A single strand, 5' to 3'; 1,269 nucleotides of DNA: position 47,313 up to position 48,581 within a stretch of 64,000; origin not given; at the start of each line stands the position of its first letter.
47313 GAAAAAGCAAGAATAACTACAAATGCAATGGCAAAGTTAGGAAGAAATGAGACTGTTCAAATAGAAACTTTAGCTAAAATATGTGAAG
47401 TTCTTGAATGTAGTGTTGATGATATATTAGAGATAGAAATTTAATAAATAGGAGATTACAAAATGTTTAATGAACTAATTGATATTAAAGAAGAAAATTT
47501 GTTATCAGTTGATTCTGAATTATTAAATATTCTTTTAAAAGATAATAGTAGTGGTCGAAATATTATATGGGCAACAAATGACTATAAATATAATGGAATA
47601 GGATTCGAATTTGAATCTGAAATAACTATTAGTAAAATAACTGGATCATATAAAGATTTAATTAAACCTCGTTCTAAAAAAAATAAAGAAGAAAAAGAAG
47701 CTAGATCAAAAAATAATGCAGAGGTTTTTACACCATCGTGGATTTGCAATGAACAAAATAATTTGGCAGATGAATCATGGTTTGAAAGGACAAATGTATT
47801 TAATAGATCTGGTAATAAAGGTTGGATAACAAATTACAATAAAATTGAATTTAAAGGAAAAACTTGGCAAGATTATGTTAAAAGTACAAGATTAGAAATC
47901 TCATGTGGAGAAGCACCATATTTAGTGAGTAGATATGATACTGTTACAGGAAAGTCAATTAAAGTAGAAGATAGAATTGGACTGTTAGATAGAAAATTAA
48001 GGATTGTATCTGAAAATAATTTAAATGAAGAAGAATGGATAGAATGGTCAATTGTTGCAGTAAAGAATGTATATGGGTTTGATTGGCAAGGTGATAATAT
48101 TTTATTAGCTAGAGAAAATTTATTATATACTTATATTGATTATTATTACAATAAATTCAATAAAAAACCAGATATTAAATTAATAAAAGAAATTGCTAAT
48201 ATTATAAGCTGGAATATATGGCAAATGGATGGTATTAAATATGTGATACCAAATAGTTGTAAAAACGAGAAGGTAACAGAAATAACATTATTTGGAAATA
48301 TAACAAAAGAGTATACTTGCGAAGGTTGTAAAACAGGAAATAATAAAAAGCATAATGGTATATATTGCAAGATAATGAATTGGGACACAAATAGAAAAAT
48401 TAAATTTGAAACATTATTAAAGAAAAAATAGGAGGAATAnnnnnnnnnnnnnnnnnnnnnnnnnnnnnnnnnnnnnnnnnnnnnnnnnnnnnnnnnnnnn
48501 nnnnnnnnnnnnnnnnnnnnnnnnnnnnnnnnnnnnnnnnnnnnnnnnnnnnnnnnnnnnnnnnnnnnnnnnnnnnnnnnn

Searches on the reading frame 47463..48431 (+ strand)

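Call 32: search_protein_families(library=pfam, proteins=[window:47463-48431:+], max_evalue=0.0001)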
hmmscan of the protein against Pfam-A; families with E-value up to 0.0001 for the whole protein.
window:47463-48431:+ (322 aa): 0 families

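Call 51: search_protein_families(library=padloc, proteins=[window:47463-48431:+], max_evalue=0.001)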
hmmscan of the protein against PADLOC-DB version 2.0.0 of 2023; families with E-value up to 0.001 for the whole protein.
window:47463-48431:+ (322 aa): 1 family
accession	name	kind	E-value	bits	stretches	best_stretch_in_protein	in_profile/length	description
PDLC03390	MTase_II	-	1.1e-117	390.7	1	5-322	4-326/327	Type II methyltransferase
